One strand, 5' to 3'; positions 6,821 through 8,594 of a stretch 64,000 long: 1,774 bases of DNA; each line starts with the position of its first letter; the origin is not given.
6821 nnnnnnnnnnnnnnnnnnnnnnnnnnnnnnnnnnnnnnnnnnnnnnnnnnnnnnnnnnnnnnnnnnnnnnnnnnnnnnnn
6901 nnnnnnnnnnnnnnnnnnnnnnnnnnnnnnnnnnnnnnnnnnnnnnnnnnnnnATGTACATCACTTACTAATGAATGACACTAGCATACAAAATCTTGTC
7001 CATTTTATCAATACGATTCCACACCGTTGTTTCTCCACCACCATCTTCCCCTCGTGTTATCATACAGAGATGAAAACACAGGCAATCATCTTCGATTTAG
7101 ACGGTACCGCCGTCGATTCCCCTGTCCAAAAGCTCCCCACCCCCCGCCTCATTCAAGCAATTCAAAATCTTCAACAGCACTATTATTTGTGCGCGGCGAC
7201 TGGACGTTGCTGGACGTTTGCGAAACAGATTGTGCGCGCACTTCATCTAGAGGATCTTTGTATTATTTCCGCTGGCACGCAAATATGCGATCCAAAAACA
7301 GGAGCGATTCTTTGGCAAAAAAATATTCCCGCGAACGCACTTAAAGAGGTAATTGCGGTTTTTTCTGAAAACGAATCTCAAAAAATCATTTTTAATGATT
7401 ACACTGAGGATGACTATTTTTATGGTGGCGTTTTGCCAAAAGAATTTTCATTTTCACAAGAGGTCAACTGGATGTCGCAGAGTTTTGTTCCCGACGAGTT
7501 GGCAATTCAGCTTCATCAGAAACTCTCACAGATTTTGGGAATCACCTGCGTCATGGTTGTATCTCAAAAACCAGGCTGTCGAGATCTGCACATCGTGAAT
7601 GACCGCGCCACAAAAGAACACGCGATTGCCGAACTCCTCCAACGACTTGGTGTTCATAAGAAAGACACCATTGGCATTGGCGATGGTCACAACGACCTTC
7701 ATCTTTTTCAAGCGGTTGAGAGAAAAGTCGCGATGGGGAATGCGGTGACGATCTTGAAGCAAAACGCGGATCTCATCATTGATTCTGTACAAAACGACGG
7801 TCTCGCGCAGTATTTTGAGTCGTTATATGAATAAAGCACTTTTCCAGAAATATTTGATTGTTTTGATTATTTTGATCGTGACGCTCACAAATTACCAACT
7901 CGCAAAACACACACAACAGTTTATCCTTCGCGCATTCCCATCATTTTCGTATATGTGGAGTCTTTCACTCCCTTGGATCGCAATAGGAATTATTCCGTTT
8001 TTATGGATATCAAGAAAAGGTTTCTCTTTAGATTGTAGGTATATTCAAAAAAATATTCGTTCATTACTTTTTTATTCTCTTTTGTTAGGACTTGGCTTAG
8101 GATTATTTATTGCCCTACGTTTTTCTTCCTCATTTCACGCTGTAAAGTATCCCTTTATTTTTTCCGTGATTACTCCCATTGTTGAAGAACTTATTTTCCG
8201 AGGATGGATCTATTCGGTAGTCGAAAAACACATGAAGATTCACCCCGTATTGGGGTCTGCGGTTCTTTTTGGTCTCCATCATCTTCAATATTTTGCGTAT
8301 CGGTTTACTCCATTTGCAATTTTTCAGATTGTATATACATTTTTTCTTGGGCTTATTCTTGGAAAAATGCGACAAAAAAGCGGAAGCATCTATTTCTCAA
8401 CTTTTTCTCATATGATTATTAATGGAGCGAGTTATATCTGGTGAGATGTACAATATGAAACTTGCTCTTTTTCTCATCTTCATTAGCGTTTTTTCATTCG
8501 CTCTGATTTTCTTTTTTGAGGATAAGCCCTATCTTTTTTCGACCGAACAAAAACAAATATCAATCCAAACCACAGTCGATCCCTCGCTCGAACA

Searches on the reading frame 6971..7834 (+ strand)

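Call 34: search_protein_families(library=pfam, proteins=[window:6971-7834:+], max_evalue=0.001)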
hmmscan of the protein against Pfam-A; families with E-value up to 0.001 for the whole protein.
window:6971-7834:+ (287 aa): 3 families
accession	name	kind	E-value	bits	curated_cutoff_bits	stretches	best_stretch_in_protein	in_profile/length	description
PF08282.18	Hydrolase_3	-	9.7e-38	130.8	20.9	2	176-281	152-254/255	haloacid dehalogenase-like hydrolase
PF05116.19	S6PP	-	4.7e-14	53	20.3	2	174-261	125-212/247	Sucrose-6F-phosphate phosphohydrolase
PF00702.32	Hydrolase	-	4.6e-06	27.6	26.4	0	215-243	156-184/191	haloacid dehalogenase-like hydrolase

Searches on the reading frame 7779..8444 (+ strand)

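Call 34: search_protein_families(library=pfam, proteins=[window:7779-8444:+], max_evalue=0.001)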
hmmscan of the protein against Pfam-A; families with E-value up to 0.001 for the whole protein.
window:7779-8444:+ (221 aa): 1 family
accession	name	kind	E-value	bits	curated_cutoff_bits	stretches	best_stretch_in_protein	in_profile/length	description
PF02517.21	Rce1-like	-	1.1e-17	64.5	22.4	1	126-216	9-92/93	Type II CAAX prenyl endopeptidase Rce1-like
